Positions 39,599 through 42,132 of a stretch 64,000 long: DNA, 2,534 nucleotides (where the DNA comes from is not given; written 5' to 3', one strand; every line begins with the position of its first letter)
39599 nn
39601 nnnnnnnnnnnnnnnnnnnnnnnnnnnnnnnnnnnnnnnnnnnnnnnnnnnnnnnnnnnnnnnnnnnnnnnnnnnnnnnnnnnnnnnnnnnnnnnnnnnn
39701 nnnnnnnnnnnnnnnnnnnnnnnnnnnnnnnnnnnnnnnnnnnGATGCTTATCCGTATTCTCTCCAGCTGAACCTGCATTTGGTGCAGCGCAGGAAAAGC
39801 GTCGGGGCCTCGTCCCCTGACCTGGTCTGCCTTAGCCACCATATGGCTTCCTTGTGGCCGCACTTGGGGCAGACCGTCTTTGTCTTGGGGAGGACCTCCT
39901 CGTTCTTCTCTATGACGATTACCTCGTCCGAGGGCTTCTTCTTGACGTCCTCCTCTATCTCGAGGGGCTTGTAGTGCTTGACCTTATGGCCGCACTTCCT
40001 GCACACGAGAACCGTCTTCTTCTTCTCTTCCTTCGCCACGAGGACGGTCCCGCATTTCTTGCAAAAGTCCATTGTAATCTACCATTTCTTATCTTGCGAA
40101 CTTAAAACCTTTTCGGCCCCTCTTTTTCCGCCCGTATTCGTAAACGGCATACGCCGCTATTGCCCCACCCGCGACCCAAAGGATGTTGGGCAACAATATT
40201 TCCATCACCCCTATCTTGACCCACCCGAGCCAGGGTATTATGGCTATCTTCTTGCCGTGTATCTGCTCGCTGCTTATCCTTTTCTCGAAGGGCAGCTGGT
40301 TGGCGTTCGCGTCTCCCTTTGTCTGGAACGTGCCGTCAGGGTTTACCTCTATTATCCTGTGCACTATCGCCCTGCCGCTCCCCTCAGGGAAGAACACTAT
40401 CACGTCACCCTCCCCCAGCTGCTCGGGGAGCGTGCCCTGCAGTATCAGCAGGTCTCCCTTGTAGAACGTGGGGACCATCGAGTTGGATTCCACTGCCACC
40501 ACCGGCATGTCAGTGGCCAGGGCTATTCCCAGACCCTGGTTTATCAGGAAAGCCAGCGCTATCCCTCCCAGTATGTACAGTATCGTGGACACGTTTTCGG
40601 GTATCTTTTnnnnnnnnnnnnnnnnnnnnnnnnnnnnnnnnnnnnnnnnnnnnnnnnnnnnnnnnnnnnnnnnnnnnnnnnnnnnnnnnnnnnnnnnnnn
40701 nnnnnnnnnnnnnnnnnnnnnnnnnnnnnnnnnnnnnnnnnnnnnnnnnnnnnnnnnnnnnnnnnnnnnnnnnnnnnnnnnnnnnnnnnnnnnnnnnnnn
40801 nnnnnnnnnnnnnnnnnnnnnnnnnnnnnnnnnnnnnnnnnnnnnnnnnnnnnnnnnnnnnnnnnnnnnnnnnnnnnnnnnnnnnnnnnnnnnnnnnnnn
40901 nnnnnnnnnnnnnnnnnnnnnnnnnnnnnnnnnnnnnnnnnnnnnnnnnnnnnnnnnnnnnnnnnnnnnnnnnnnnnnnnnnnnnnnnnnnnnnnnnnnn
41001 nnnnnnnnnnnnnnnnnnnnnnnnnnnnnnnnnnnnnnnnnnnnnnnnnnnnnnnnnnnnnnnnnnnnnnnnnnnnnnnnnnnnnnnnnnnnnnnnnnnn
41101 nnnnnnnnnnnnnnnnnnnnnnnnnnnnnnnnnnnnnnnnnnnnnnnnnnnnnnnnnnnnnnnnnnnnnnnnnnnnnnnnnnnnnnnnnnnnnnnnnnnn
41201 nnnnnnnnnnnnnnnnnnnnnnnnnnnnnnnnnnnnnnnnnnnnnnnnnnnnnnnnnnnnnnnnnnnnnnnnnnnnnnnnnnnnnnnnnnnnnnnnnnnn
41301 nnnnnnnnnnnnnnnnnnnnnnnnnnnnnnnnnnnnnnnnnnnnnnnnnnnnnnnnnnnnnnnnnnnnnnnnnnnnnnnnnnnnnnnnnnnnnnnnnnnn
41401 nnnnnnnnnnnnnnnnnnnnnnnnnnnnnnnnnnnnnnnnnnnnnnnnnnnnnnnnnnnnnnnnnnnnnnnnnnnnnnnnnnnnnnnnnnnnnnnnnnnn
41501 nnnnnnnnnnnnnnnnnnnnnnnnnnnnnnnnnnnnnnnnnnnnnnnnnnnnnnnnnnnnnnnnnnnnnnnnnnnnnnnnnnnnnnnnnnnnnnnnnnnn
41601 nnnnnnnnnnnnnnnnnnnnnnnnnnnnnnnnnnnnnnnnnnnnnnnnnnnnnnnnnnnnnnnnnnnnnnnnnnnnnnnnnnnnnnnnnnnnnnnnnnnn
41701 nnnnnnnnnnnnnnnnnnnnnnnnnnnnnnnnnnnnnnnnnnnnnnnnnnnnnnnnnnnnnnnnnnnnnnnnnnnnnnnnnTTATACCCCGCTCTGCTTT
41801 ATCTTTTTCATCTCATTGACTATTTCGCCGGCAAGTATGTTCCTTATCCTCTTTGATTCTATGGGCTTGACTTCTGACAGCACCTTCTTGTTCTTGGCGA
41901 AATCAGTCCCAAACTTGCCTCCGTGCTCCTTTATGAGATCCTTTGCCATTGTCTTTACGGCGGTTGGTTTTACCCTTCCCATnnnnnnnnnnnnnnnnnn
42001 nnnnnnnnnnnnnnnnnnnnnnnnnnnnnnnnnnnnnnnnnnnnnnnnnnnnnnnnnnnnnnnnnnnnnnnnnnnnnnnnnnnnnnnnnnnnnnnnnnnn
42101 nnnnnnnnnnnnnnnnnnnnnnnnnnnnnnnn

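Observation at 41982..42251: tRNA-Asn with two introns (anticodon loop and T-loop), packed 3 nt from tRNA-Phe and followed 1 nt later by the rps17e start codon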

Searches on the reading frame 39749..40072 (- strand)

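Call 48: search_protein_families(library=pfam, proteins=[window:39749-40072:-], max_evalue=0.0001)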
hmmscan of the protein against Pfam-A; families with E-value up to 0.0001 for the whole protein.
window:39749-40072:- (107 aa): 5 families
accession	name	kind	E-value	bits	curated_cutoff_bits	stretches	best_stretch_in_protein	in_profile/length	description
PF01096.23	Zn_ribbon_TFIIS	-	7.1e-19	67.8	21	1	67-104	2-39/39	Transcription factor S-II (TFIIS)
PF24042.1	DUF7351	-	1.8e-07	31.5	31.2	1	4-104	4-105/177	Domain of unknown function (DUF7351)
PF02150.21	Zn_ribbon_RPB9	-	3.1e-06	27.4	25.2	1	1-28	1-28/36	RNA polymerases M/15 Kd subunit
PF07754.17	HVO_2753_ZBP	-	3.8e-05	23.8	33.2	0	4-30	1-25/46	Small zinc finger protein HVO_2753-like, Zn-binding pocket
PF13240.11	Zn_Ribbon_1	-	6.1e-05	23.1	25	0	62-74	10-22/23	zinc-ribbon domain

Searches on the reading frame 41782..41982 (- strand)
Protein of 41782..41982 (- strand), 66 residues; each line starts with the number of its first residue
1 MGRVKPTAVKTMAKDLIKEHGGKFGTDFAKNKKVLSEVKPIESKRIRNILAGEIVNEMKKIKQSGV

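Call 8: find_homologous_proteins(query=window:41782-41982:-)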
Query window:41782-41982:- (66 aa): 25 proteins with E <= 0.001 among 26 candidates.
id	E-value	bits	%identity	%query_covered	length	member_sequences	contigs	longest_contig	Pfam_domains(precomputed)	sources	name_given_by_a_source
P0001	8.3e-34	131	100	100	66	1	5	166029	PF00833.24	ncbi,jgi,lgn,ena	-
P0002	8.4e-29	116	89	100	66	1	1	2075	PF00833.24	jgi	jgi:ribosomal protein S17E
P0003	6.1e-28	113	82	100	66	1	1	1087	PF00833.24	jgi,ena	-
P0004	2.5e-27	111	82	100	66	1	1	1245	PF00833.24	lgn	-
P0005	3.0e-27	111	83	100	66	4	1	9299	PF00833.24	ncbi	ncbi:MAG: 30S ribosomal protein S17e [Candidatus Aenigmarchaeota archaeon]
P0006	2.0e-26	108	82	100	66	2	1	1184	PF00833.24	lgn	-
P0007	2.6e-19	86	65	100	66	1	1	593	PF00833.24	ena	-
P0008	3.9e-19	85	80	83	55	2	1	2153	PF00833.24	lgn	-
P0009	8.2e-19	84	62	100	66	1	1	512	PF00833.24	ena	-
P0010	1.1e-18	84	68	100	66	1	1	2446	PF00833.24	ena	-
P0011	2.2e-18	83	68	100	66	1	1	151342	PF00833.24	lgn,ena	-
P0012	2.2e-18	83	65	100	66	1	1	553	PF00833.24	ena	-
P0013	3.9e-18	82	67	100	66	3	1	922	PF00833.24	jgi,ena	-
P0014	5.7e-18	82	67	100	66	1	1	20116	PF00833.24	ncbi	-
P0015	7.0e-18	81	67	100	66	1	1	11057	PF00833.24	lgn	-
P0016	8.9e-18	81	66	97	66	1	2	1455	PF00833.24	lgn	-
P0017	1.6e-17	80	65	100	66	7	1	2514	PF00833.24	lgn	-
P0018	9.9e-17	78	67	100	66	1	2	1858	PF00833.24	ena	-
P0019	1.2e-16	77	62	100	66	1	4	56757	PF00833.24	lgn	-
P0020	2.2e-16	77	64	100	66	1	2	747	PF00833.24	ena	-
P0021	4.3e-16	76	64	100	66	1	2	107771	PF00833.24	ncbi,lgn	-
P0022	7.9e-16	75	59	100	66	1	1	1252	PF00833.24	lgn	-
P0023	7.2e-12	62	57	91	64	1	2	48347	PF00833.24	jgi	-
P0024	2.1e-6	45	49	83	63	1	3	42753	PF00833.24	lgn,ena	-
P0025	2.1e-4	39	54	82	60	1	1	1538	PF00833.24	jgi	jgi:ribosomal protein S17E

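Call 10: find_encoding_contigs(protein=P0001, flank=2000, max_places=5)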
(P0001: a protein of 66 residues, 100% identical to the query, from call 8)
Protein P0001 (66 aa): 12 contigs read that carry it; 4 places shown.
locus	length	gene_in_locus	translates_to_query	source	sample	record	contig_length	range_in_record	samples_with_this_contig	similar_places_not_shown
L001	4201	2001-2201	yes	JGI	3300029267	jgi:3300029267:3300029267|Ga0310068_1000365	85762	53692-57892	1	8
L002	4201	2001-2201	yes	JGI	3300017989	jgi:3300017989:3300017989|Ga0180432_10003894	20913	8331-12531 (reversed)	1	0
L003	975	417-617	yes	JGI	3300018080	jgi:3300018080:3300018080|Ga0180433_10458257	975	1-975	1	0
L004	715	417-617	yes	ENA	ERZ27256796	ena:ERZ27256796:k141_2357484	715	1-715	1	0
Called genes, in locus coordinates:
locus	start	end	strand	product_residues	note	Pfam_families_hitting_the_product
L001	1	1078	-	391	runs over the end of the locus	PF07431:DUF1512, PF23542:DUF1512_C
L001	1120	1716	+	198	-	-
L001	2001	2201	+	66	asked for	PF00833:Ribosomal_S17e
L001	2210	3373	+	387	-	PF00571:CBS (faint)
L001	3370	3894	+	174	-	-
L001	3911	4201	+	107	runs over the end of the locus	PF02150:Zn_ribbon_RPB9 (weak), PF24042:DUF7351 (weak), PF01096:Zn_ribbon_TFIIS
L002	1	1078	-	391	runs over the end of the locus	PF07431:DUF1512, PF23542:DUF1512_C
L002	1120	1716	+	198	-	-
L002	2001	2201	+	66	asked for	PF00833:Ribosomal_S17e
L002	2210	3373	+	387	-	PF00571:CBS (faint)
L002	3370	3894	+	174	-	-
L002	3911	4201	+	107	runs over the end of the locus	PF02150:Zn_ribbon_RPB9 (weak), PF24042:DUF7351 (weak), PF01096:Zn_ribbon_TFIIS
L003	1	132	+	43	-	?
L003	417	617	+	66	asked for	PF00833:Ribosomal_S17e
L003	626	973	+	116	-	?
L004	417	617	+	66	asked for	PF00833:Ribosomal_S17e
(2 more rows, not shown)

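Call 11: find_encoding_contigs(protein=P0005, flank=3000, max_places=3)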
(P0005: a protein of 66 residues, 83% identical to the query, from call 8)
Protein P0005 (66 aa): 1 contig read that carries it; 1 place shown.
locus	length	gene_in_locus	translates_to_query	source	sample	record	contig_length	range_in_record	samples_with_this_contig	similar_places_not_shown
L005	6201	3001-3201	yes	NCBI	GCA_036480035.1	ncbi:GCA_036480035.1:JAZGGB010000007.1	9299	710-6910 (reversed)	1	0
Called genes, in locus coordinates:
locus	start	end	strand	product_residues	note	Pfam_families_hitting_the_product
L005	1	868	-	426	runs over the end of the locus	PF27218:MJ0043_C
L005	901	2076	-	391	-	PF07431:DUF1512, PF23542:DUF1512_C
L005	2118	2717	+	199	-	-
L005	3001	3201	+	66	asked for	PF00833:Ribosomal_S17e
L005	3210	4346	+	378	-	PF00571:CBS (faint)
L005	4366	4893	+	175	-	PF00717:Peptidase_S24 (weak), PF10502:Peptidase_S26 (weak)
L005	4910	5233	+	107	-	PF02150:Zn_ribbon_RPB9 (weak), PF24042:DUF7351 (weak), PF01096:Zn_ribbon_TFIIS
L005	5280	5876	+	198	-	PF13489:Methyltransf_23, PF13847:Methyltransf_31, PF08241:Methyltransf_11, PF08242:Methyltransf_12 (weak), PF13649:Methyltransf_25 (weak)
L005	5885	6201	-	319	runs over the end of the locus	PF00953:Glycos_transf_4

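Call 12: find_encoding_contigs(protein=P0011, flank=3000, max_places=3)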
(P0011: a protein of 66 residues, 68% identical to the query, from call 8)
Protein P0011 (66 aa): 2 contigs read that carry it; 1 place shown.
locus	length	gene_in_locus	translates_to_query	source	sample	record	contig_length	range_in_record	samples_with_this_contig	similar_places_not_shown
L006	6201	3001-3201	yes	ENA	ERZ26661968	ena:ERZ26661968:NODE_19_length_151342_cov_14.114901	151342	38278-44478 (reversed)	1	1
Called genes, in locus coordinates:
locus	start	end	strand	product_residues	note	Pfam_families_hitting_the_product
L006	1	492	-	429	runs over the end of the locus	PF27218:MJ0043_C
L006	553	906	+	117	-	-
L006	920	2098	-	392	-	PF07431:DUF1512, PF23542:DUF1512_C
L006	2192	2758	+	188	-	-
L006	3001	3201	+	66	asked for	PF00833:Ribosomal_S17e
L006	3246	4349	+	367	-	PF00571:CBS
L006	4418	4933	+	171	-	PF10502:Peptidase_S26 (weak), PF00717:Peptidase_S24 (faint)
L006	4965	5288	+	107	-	PF02150:Zn_ribbon_RPB9 (weak), PF24042:DUF7351 (weak), PF01096:Zn_ribbon_TFIIS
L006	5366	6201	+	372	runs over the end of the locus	PF08323:Glyco_transf_5 (faint), PF13439:Glyco_transf_4, PF13477:Glyco_trans_4_2 (weak), PF13579:Glyco_trans_4_4, PF00534:Glycos_transf_1, PF13692:Glyco_trans_1_4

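Call 18: find_related_loci(query=A1, collection=genome_contigs, flank=1500)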
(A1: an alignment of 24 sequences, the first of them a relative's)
Query A1 (66 aa) in genome_contigs; peptide patterns used: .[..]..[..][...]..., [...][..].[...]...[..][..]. (x = any residue, [..] = any of these).
409 stretches matched a pattern; 171 encode a relative of the query (tblastn E <= 1e-3); the best 80 are kept; 80 distinct loci.
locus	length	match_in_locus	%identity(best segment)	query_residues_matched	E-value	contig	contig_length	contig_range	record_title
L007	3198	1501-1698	85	1-66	6e-34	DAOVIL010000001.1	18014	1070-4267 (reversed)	MAG TPA_asm: Candidatus Aenigmatarchaeota archaeon isolate CSMAG_1366 CSMAG_1366_k141_746339_length_18014_cov_7.0000, wh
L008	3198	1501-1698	67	1-66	7e-26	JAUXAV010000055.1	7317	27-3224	MAG: Candidatus Aenigmatarchaeota archaeon isolate CSMAG_2771 CSMAG_2771_k141_1046059_length_7317_cov_159.8739, whole ge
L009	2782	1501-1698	64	1-66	9e-25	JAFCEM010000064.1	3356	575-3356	MAG: Candidatus Aenigmatarchaeota archaeon isolate Meg22_1214_Bin_123 Meg22_1214_Bin_123_scaffold_118829, whole genome s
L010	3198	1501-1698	65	1-66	1e-24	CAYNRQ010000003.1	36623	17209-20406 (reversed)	MAG TPA_asm: uncultured archaeon isolate binchicken_co19_608 genome assembly, contig: NODE_1481_length_36623_cov_10.6270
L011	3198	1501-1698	67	1-66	1e-24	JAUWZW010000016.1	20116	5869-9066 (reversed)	MAG: Candidatus Aenigmatarchaeota archaeon isolate CSMAG_2746 CSMAG_2746_k141_270651_length_20116_cov_33.9353, whole gen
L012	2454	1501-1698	67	1-66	3e-24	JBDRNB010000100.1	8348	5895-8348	MAG: Candidatus Aenigmatarchaeota archaeon isolate MEGAHIT-group-1.865 k141_1615650, whole genome shotgun sequence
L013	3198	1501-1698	62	1-66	3e-23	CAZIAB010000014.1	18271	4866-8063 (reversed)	MAG TPA_asm: uncultured archaeon isolate binchicken_co129_877 genome assembly, contig: NODE_8923_length_18271_cov_12.196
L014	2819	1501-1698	61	1-66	3e-23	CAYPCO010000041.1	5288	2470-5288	MAG TPA_asm: uncultured archaeon isolate binchicken_co6_493 genome assembly, contig: NODE_20989_length_5288_cov_5.184024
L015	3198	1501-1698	62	1-66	8e-23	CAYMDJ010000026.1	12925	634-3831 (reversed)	MAG TPA_asm: uncultured archaeon isolate binchicken_co81_315 genome assembly, contig: NODE_7489_length_12925_cov_9.07521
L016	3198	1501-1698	58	1-66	3e-22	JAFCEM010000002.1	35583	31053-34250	MAG: Candidatus Aenigmatarchaeota archaeon isolate Meg22_1214_Bin_123 Meg22_1214_Bin_123_scaffold_5599, whole genome sho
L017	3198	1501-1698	59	1-66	5e-22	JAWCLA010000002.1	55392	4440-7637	MAG: Candidatus Aenigmatarchaeota archaeon isolate JZ-2_201705_bins_163 JZ-2_201705_bins_163_scaffold_2, whole genome sh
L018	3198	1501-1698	61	1-66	8e-22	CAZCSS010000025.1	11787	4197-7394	MAG TPA_asm: uncultured archaeon isolate binchicken_co19_521 genome assembly, contig: NODE_9259_length_11787_cov_5.75289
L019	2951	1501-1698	56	1-66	2e-21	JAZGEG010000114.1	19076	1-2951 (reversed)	MAG: Candidatus Aenigmatarchaeota archaeon isolate SCS4bin.16 SCS4bin.16_114, whole genome shotgun sequence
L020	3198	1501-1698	56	1-66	2e-20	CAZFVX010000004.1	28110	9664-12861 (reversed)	MAG TPA_asm: uncultured archaeon isolate binchicken_co6_161 genome assembly, contig: NODE_1379_length_28110_cov_8.969453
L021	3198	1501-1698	56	1-66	1e-20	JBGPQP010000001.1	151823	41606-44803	MAG: Candidatus Aenigmatarchaeota archaeon isolate OBJ1_062018_150_3 k141_226725_length_151823_cov_15.5064, whole genome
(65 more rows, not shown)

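Call 20: find_encoding_contigs(protein=P0002, flank=1500, max_places=2)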
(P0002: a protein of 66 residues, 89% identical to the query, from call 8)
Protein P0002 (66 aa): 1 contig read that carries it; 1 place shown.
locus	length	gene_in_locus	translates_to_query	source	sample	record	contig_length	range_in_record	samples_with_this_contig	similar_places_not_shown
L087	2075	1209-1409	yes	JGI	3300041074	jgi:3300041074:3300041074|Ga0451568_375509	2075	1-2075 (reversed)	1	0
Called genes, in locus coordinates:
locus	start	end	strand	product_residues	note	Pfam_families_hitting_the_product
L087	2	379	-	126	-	?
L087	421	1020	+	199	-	-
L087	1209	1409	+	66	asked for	PF00833:Ribosomal_S17e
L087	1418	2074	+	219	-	?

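Call 21: find_encoding_contigs(protein=P0003, flank=1500, max_places=2)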
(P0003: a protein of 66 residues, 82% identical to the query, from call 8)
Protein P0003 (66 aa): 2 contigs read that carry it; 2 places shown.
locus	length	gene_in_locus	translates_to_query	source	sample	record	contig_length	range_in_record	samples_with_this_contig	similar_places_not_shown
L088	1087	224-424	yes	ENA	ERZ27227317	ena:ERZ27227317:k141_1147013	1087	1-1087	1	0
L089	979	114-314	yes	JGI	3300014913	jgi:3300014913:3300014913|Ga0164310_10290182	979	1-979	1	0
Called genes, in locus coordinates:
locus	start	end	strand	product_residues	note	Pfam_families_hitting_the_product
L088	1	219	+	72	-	?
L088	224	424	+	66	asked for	PF00833:Ribosomal_S17e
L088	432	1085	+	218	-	?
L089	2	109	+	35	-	?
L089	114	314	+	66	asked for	PF00833:Ribosomal_S17e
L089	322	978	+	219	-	?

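Call 22: find_encoding_contigs(protein=P0004, flank=1500, max_places=2)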
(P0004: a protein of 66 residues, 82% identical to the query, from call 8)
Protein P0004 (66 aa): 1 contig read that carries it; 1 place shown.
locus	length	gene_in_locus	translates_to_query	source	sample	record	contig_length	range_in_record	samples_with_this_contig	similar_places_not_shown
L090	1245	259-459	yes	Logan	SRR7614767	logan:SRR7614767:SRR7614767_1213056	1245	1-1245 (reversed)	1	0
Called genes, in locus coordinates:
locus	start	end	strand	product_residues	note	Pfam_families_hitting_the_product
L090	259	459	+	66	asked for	PF00833:Ribosomal_S17e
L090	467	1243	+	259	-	?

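Call 23: find_encoding_contigs(protein=P0006, flank=1500, max_places=2)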
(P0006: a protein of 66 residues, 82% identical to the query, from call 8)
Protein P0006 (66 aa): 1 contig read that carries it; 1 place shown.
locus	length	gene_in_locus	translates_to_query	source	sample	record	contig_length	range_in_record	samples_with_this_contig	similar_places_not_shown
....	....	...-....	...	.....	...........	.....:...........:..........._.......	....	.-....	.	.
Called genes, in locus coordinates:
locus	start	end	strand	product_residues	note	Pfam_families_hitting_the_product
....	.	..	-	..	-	?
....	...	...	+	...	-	-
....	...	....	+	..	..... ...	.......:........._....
